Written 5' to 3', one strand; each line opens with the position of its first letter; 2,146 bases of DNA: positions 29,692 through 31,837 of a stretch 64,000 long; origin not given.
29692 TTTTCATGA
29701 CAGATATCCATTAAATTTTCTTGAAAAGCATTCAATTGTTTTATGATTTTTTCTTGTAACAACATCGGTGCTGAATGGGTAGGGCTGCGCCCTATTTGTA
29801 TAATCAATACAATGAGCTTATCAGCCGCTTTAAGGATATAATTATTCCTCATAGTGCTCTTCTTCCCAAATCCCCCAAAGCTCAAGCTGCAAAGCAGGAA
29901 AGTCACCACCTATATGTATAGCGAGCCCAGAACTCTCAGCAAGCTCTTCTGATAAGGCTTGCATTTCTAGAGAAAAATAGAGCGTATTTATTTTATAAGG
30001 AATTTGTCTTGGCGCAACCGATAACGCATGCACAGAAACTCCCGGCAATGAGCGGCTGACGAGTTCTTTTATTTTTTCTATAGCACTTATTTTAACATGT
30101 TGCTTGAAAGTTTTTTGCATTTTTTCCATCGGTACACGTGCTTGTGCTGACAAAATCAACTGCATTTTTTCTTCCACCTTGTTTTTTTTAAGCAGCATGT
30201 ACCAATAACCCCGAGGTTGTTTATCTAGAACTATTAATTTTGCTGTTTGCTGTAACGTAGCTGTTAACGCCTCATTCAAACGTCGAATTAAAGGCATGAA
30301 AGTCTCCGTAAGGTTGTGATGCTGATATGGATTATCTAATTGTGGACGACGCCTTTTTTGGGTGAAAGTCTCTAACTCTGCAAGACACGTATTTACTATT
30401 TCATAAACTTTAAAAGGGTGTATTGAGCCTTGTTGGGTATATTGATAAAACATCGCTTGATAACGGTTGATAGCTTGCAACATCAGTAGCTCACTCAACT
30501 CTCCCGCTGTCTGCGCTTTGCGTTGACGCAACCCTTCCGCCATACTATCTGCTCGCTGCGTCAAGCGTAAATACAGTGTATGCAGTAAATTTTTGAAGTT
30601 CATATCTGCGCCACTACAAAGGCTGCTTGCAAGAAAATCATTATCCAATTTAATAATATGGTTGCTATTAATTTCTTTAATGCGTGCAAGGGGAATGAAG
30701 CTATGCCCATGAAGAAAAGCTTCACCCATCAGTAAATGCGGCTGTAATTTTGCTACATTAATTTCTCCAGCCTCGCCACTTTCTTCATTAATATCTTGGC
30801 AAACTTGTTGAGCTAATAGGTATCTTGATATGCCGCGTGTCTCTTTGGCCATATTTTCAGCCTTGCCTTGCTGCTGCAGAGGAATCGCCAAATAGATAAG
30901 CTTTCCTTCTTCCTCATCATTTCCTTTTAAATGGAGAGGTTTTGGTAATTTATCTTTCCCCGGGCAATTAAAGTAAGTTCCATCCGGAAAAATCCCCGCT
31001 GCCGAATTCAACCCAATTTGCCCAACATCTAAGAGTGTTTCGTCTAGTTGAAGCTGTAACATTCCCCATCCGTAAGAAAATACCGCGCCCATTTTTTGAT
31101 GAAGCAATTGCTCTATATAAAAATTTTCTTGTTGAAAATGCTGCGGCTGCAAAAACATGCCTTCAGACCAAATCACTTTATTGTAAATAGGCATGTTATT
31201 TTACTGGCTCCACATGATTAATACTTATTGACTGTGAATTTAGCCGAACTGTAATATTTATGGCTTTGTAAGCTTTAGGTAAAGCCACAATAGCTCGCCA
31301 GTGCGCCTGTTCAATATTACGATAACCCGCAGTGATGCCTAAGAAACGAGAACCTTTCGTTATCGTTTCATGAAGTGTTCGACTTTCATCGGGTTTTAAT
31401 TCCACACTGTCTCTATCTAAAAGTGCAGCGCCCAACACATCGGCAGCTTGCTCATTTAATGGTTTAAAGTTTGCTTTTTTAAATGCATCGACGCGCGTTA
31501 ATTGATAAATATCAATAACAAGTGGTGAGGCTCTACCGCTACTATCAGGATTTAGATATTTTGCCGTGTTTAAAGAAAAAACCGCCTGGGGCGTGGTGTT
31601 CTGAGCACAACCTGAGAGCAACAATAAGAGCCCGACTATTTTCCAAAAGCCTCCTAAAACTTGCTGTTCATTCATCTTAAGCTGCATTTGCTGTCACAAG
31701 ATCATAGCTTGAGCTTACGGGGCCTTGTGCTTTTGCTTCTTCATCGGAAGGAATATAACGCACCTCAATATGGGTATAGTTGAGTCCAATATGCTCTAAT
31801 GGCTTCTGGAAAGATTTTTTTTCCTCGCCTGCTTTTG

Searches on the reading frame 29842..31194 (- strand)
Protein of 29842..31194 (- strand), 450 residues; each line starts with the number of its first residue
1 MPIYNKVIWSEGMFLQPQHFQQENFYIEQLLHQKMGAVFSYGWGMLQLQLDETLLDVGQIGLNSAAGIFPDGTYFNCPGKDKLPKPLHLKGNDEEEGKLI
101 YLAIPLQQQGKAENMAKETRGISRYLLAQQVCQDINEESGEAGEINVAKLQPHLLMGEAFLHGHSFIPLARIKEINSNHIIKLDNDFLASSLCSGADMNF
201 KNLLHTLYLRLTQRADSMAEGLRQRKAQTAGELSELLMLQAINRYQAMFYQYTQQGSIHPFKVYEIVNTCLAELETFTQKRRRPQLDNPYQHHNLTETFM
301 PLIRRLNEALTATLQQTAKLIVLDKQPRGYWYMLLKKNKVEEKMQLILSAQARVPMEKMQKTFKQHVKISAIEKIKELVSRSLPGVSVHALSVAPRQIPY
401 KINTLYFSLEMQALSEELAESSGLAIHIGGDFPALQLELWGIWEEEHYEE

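Call 3: search_protein_families(library=pfam, proteins=[window:29842-31194:-], max_evalue=0.01)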
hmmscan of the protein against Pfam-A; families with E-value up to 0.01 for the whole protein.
window:29842-31194:- (450 aa): 3 families
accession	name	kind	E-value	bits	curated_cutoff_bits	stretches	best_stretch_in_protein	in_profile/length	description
PF05936.17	T6SS_VasE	-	5.2e-112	375.2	23.4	1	19-442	1-429/429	Bacterial Type VI secretion, VC_A0110, EvfL, ImpJ, VasE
PF24937.1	DUF7754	-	0.002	18.6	27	1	300-337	4-41/65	Domain of unknown function (DUF7754)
PF06167.18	Peptidase_M90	-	0.0023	18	26.2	1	281-365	8-88/243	Glucose-regulated metallo-peptidase M90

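Call 4: search_protein_families(library=ncbifam, proteins=[window:29842-31194:-], max_evalue=0.01)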
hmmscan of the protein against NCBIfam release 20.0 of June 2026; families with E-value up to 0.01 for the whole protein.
window:29842-31194:- (450 aa): 1 family
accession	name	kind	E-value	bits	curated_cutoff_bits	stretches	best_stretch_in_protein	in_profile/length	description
TIGR03353.2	VI_chp_4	equivalog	6.4e-105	351.7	100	1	5-441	1-428/429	type VI secretion system baseplate subunit TssK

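Call 13: find_related_loci(query=window:29842-31194:-, collection=genome_contigs, flank=10000)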
Query window:29842-31194:- (450 aa) in genome_contigs; peptide patterns used: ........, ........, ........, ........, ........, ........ (x = any residue, [..] = any of these).
39 stretches matched a pattern, but none encodes a relative of the query by tblastn (E <= 1e-3).

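Call 14: find_homologous_proteins(query=window:29842-31194:-, max_evalue=1e-10)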
Query window:29842-31194:- (450 aa): 1283 proteins with E <= 1e-10 among 8000 candidates; the best 120 are listed.
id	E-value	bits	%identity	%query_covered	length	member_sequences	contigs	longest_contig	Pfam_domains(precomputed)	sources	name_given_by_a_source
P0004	0.0e+0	1015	100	100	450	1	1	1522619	PF05936.18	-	-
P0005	4.3e-92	327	38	98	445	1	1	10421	PF05936.18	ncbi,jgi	jgi:type VI secretion system protein ImpJ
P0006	1.3e-89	319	36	97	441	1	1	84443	PF05936.18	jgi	jgi:type VI secretion system protein ImpJ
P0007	1.8e-89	318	36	97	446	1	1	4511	PF05936.18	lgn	-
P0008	2.7e-88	315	37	99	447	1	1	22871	PF05936.18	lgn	-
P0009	1.1e-87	313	38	97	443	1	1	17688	PF05936.18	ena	-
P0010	1.4e-87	312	37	98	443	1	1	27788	PF05936.18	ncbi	-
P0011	1.9e-87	312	35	98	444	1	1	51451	PF05936.18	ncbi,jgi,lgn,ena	-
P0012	2.6e-87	311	37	98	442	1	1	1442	PF05936.18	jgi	jgi:type VI secretion system protein ImpJ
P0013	2.8e-87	311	37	98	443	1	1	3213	PF05936.18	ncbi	-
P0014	3.2e-87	311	35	98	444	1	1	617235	PF05936.18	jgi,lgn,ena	-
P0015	3.2e-87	311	35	98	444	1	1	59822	PF05936.18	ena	-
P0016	6.1e-87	310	36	98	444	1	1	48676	PF05936.18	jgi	-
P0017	6.2e-87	310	35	98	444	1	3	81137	PF05936.18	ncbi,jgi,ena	-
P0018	6.8e-87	310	35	98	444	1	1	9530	PF05936.18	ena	-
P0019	7.8e-87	310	35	98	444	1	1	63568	PF05936.18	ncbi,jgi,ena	-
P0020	1.3e-86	309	36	98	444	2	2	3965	PF05936.18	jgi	-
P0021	1.3e-86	309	35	98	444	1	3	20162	PF05936.18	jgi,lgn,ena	-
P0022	2.4e-86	308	35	98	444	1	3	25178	PF05936.18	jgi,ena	-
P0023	3.6e-86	308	35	98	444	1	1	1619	PF05936.18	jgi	jgi:type VI secretion system protein ImpJ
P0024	4.2e-86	307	35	98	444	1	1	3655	PF05936.18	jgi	-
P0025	4.6e-86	307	35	98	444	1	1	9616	PF05936.18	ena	-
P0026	5.6e-86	307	36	99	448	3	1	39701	PF05936.18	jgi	-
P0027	7.7e-86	306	35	98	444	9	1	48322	PF05936.18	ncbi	-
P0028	1.0e-85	306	38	98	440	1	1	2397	PF05936.18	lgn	-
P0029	1.1e-85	306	35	98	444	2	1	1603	PF05936.18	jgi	jgi:type VI secretion system protein ImpJ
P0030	1.4e-85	306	35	98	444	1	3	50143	PF05936.18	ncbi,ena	-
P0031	1.5e-85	306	37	97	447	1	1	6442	PF05936.18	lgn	-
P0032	1.8e-85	305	35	99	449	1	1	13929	PF05936.18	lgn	-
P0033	1.9e-85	305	35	98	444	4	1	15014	PF05936.18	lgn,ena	-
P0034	2.0e-85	305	35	98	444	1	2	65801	PF05936.18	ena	-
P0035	2.0e-85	305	38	98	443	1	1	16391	PF05936.18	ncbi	-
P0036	2.0e-85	305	35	98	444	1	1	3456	PF05936.18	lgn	-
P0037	4.1e-85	304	35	98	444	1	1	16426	PF05936.18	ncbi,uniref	ncbi:Uncharacterized protein ImpJ/VasE [hydrothermal vent metagenome]|uniref:Uncharacterized protein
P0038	6.0e-85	304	35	99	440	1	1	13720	PF05936.18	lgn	-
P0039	7.8e-85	303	34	98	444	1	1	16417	PF05936.18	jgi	jgi:type VI secretion system protein ImpJ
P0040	1.0e-84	303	37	98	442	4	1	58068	PF05936.18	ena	-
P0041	1.3e-84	302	36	99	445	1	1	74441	PF05936.18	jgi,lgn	jgi:type VI secretion system protein ImpJ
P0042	1.8e-84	302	35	98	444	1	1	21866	PF05936.18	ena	-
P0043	2.0e-84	302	35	98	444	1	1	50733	PF05936.18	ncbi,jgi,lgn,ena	-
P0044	3.1e-84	301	34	98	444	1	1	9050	PF05936.18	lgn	-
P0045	4.7e-84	301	35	98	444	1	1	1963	PF05936.18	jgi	-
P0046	5.0e-84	301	36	98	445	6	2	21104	PF05936.18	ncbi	-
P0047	6.8e-84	300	36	97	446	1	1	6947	PF05936.18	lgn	-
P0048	8.5e-84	300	35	98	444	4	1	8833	PF05936.18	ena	-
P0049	9.9e-84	300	36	97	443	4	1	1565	PF05936.18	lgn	-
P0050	1.0e-83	299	35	98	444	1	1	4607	PF05936.18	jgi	jgi:type VI secretion system protein ImpJ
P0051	1.1e-83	299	35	98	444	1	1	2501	PF05936.18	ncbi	ncbi:MAG: type VI secretion system baseplate subunit TssK [Vicinamibacterales bacterium]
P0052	1.2e-83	299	36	97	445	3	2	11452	PF05936.18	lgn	-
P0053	1.3e-83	299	34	98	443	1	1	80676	PF05936.18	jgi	jgi:type VI secretion system protein ImpJ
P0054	1.5e-83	299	35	98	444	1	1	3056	PF05936.18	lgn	-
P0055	1.7e-83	299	36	98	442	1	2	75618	PF05936.18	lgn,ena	-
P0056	1.7e-83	299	34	98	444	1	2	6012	PF05936.18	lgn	-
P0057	1.9e-83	299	34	98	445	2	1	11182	PF05936.18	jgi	jgi:type VI secretion system protein ImpJ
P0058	2.5e-83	298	36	97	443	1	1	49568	PF05936.18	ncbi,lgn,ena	-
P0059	2.6e-83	298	35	98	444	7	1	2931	PF05936.18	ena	-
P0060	2.9e-83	298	35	98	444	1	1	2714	PF05936.18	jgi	jgi:type VI secretion system protein ImpJ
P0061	3.2e-83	298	35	98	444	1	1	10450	PF05936.18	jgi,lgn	jgi:type VI secretion system protein ImpJ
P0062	4.1e-83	298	36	98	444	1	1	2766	PF05936.18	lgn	-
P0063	4.5e-83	297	36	98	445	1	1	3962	PF05936.18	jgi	-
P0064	4.7e-83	297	36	98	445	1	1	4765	PF05936.18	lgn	-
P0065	4.7e-83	297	36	98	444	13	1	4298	PF05936.18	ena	-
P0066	4.9e-83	297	34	98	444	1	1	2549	PF05936.18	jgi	-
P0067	4.9e-83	297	36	99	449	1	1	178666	PF05936.18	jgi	jgi:type VI secretion system protein ImpJ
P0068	5.4e-83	297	37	99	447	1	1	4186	PF05936.18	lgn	-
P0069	6.8e-83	297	36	98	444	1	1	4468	PF05936.18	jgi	jgi:type VI secretion system protein ImpJ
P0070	7.6e-83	297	36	98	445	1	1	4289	PF05936.18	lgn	-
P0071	1.0e-82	296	36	98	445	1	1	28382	PF05936.18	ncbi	-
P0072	1.1e-82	296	34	98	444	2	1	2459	PF05936.18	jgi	jgi:type VI secretion system protein ImpJ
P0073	1.4e-82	296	34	98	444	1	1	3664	PF05936.18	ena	-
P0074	1.5e-82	296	34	98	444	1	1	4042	PF05936.18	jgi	jgi:type VI secretion system protein ImpJ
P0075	1.7e-82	296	35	98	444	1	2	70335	PF05936.18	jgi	jgi:type VI secretion system protein ImpJ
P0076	1.8e-82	295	35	98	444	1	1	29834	PF05936.18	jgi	jgi:type VI secretion system protein ImpJ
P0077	2.0e-82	295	34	98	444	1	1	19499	PF05936.18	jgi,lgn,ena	-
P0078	2.0e-82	295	35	98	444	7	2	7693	PF05936.18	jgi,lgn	jgi:type VI secretion system protein ImpJ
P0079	2.3e-82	295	35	98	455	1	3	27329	PF05936.18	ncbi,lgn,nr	ncbi:MAG TPA: type VI secretion system baseplate subunit TssK [Gammaproteobacteria bacterium]|nr:typ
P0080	2.5e-82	295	36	98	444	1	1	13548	PF05936.18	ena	-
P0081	2.7e-82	295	36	97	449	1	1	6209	PF05936.18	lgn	-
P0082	3.0e-82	295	36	98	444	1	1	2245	PF05936.18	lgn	-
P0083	3.1e-82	295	36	98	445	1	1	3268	PF05936.18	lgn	-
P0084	3.1e-82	295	36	98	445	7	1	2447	PF05936.18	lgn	-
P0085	3.9e-82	294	34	100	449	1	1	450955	PF05936.18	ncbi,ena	-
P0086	3.9e-82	294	34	98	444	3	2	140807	PF05936.18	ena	-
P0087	4.1e-82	294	34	98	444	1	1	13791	PF05936.18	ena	-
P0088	4.2e-82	294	35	97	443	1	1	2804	PF05936.18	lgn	-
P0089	4.6e-82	294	36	97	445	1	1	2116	PF05936.18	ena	-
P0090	4.7e-82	294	36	97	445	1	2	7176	PF05936.18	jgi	jgi:type VI secretion system protein ImpJ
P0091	5.0e-82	294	36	98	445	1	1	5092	PF05936.18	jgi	jgi:type VI secretion system protein ImpJ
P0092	5.7e-82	294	34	98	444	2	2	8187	PF05936.18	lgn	-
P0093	6.7e-82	294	35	98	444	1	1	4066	PF05936.18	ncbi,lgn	ncbi:MAG: type VI secretion system baseplate subunit TssK [Vicinamibacterales bacterium]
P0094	7.7e-82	293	36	99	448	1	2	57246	PF05936.18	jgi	jgi:type VI secretion system protein ImpJ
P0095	7.7e-82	293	35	98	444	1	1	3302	PF05936.18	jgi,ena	-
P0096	8.1e-82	293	34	98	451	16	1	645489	PF05936.18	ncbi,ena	-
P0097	8.9e-82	293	36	98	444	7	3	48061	PF05936.18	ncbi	ncbi:MAG: type VI secretion system baseplate subunit TssK [Candidatus Thiodiazotropha sp.]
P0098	9.0e-82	293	34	98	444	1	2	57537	PF05936.18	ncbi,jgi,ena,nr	ncbi:MAG: type VI secretion system baseplate subunit TssK [Gammaproteobacteria bacterium]|nr:type VI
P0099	9.4e-82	293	36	98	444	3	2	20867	PF05936.18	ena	-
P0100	9.9e-82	293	36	98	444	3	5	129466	PF05936.18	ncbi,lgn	-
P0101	1.1e-81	293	35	99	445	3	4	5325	PF05936.18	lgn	-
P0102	1.4e-81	292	37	99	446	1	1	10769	PF05936.18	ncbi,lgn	-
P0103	1.4e-81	292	35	98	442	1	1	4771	PF05936.18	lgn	-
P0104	1.5e-81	292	34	98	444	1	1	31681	PF05936.18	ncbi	-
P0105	1.6e-81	292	35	98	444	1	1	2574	PF05936.18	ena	-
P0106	1.7e-81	292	36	97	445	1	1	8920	PF05936.18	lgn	-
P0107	1.8e-81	292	35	98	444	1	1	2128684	PF05936.18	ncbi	-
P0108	1.9e-81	292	35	98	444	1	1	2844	PF05936.18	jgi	-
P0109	2.1e-81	292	36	98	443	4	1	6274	PF05936.18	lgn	-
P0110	2.4e-81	292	36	97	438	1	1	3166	PF05936.18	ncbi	-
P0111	3.1e-81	291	35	98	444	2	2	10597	PF05936.18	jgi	jgi:type VI secretion system protein ImpJ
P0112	3.2e-81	291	35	98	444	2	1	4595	PF05936.18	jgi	jgi:type VI secretion system protein ImpJ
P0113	3.2e-81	291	34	98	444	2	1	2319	PF05936.18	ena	-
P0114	3.5e-81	291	37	98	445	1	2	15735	PF05936.18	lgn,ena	-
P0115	3.5e-81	291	35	98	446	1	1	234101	PF05936.18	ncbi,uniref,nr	ncbi:type VI secretion system baseplate subunit TssK [Agaribacterium haliotis]|uniref:type VI secret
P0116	4.0e-81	291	35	97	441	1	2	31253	PF05936.18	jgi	jgi:type VI secretion system protein ImpJ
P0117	4.3e-81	291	34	98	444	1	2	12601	PF05936.18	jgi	jgi:type VI secretion system protein ImpJ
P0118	4.8e-81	291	36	97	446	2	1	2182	PF05936.18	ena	-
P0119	4.8e-81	291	35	98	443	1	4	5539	PF05936.18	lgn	-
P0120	5.1e-81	291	35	98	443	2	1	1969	PF05936.18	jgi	-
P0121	5.2e-81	291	36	98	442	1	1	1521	PF05936.18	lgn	-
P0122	5.5e-81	291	35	98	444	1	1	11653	PF05936.18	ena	-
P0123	5.6e-81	290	35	98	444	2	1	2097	PF05936.18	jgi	jgi:type VI secretion system protein ImpJ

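Call 15: find_encoding_contigs(protein=P0005, flank=10000, max_places=2)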
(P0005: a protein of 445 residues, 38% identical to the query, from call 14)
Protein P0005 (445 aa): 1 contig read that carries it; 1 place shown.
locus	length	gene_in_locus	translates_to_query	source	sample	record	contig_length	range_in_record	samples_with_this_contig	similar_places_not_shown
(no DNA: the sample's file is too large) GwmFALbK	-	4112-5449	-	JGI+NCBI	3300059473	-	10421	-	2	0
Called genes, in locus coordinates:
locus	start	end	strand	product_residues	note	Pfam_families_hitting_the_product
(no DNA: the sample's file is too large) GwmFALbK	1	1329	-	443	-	?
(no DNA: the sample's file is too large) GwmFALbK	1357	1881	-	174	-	PF05591:T6SS_VipA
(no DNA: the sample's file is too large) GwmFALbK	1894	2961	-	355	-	PF06812:ImpA_N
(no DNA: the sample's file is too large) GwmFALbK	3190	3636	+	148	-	-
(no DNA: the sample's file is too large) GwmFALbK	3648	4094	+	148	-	PF12790:T6SS-SciN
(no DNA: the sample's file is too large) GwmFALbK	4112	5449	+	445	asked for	PF05936:T6SS_VasE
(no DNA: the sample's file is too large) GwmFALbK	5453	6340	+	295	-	PF09850:DotU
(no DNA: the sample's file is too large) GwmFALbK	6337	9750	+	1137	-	PF14331:IcmF-related_N, PF06761:IcmF-related, PF21070:IcmF_helical, PF06744:IcmF_C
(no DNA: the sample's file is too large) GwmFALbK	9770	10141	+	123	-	PF05488:PAAR_motif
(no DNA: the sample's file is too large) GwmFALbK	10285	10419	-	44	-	?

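Call 16: find_encoding_contigs(protein=P0006, flank=10000, max_places=2)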
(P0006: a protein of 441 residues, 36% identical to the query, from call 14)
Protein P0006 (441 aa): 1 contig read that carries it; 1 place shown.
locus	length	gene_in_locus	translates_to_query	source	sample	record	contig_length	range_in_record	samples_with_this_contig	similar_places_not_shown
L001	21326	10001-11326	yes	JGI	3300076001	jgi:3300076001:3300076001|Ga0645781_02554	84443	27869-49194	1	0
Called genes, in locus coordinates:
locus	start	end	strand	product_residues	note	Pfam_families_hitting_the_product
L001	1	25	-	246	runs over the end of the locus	-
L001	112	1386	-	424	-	PF02403:Seryl_tRNA_N, PF00587:tRNA-synt_2b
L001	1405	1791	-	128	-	PF02537:CRCB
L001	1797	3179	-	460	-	PF05496:RuvB_N, PF01078:Mg_chelatase (faint), PF13191:AAA_16 (weak), PF00004:AAA, PF07728:AAA_5 (weak), PF16193:AAA_assoc_2, PF12002:MgsA_C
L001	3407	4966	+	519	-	-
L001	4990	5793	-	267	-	PF03548:LolA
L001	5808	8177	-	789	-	PF13491:FtsK_4TM, PF17854:FtsK_alpha, PF01580:FtsK_SpoIIIE, PF09397:FtsK_gamma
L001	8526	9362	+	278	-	-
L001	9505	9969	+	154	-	PF12790:T6SS-SciN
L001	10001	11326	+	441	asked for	PF05936:T6SS_VasE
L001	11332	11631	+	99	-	-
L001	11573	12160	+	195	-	PF09850:DotU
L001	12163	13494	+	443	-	PF14331:IcmF-related_N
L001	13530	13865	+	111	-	-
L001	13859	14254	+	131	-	PF06761:IcmF-related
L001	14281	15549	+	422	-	PF06761:IcmF-related, PF21070:IcmF_helical, PF06744:IcmF_C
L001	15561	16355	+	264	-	PF06812:ImpA_N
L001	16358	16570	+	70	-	-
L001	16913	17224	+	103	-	PF05591:T6SS_VipA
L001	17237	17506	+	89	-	-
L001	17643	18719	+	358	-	PF05943:VipB, PF18945:VipB_2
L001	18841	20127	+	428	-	PF05943:VipB, PF18945:VipB_2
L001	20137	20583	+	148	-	PF04965:GPW_gp25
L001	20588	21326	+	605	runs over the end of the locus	PF05947:T6SS_TssF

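Call 25: find_encoding_contigs(protein=P0014, flank=10000, max_places=1)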
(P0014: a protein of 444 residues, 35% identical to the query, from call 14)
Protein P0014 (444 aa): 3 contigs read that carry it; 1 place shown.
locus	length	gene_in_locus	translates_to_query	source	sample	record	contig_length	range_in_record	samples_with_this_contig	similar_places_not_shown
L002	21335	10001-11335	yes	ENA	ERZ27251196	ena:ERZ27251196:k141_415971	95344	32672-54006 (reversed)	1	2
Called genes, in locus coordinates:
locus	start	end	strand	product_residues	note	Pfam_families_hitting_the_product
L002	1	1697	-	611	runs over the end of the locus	PF05947:T6SS_TssF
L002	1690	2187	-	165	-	PF04965:GPW_gp25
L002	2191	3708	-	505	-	PF05943:VipB, PF18945:VipB_2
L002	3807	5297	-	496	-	PF05943:VipB, PF18945:VipB_2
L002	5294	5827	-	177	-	PF05591:T6SS_VipA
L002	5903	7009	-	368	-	PF06812:ImpA_N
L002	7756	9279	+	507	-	PF00498:FHA, PF20232:T6SS_FHA_C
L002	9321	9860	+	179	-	PF12790:T6SS-SciN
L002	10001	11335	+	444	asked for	PF05936:T6SS_VasE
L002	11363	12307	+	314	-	PF09850:DotU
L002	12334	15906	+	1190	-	PF14331:IcmF-related_N, PF06761:IcmF-related, PF21070:IcmF_helical (weak), PF06744:IcmF_C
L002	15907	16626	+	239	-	PF09867:TagF_N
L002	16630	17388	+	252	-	PF00481:PP2C (weak), PF13672:PP2C_2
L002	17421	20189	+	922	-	PF00069:Pkinase, PF07714:PK_Tyr_Ser-Thr, PF03109:ABC1, PF03781:FGE-sulfatase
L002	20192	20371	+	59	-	-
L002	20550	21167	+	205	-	PF01618:MotA_ExbB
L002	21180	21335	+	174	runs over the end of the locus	PF02472:ExbD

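Call 26: find_encoding_contigs(protein=P0107, flank=10000, max_places=1)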
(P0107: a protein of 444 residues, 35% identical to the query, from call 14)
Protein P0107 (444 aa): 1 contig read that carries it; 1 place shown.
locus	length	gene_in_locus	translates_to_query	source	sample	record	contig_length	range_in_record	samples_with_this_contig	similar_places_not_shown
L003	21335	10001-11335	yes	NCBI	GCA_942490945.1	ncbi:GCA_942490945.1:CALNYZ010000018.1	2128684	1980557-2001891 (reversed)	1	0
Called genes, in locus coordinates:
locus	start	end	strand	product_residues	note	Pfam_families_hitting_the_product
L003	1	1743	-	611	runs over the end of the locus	PF05947:T6SS_TssF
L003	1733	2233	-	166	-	PF04965:GPW_gp25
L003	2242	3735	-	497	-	PF05943:VipB, PF18945:VipB_2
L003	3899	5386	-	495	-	PF05943:VipB, PF18945:VipB_2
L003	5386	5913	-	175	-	PF05591:T6SS_VipA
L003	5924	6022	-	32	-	-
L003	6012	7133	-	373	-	PF06812:ImpA_N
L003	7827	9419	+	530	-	PF00498:FHA, PF20232:T6SS_FHA_C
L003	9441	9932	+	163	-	PF12790:T6SS-SciN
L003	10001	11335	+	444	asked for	PF05936:T6SS_VasE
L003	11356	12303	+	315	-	PF09850:DotU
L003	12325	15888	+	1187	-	PF14331:IcmF-related_N, PF06761:IcmF-related, PF21070:IcmF_helical (faint), PF06744:IcmF_C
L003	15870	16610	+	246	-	PF09867:TagF_N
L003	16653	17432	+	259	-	PF00481:PP2C (faint), PF13672:PP2C_2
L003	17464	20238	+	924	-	PF00069:Pkinase, PF07714:PK_Tyr_Ser-Thr, PF03109:ABC1, PF03781:FGE-sulfatase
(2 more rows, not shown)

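Call 76: search_protein_families(library=ncbifam, max_evalue=0.001, proteins=[L002:11363-12307:+])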
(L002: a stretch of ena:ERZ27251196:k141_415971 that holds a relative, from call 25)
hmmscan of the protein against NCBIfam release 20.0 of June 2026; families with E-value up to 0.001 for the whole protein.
L002:11363-12307:+ (314 aa): 7 families
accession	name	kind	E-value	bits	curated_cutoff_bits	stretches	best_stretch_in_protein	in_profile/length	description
NF005444.0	PRK07033.1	equivalog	2.3e-79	267.4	520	1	56-303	23-268/438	DotU family type VI secretion system protein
NF038228.1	IcmH_DotU_IVB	equivalog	2e-73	246.9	50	1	64-302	21-257/258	type IVB secretion system protein IcmH/DotU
TIGR03349.1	IV_VI_DotU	subfamily_domain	6.9e-68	228.6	89.95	1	82-291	1-210/211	DotU/TssL family secretion system protein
NF005999.0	PRK08126.1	subfamily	2.3e-56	191.4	571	1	52-304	31-284/432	hypothetical protein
NF011283.0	PRK14693.1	equivalog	4.5e-22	78.3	686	1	51-291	85-321/552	hypothetical protein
NF005445.0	PRK07034.1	equivalog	3e-13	49.3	703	1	87-288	146-339/536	hypothetical protein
NF038239.1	T6SS_TssL_short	exception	3.6e-13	49.5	180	1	103-272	21-188/207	type VI secretion system protein TssL, short form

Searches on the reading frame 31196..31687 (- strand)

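Call 3: search_protein_families(library=pfam, proteins=[window:31196-31687:-], max_evalue=0.01)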
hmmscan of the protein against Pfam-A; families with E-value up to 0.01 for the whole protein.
window:31196-31687:- (163 aa): 1 family
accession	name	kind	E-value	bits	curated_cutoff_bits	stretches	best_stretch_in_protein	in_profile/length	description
PF12790.13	T6SS-SciN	-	7e-31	106.9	27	1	35-151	3-119/120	Type VI secretion lipoprotein, VasD, EvfM, TssJ, VC_A0113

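Call 4: search_protein_families(library=ncbifam, proteins=[window:31196-31687:-], max_evalue=0.01)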
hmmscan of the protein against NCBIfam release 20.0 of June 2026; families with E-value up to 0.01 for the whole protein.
window:31196-31687:- (163 aa): 1 family
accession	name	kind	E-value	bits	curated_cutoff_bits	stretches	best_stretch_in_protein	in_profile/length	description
TIGR03352.1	VI_chp_3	equivalog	7e-32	110.1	31.6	1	17-153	6-146/147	type VI secretion system lipoprotein TssJ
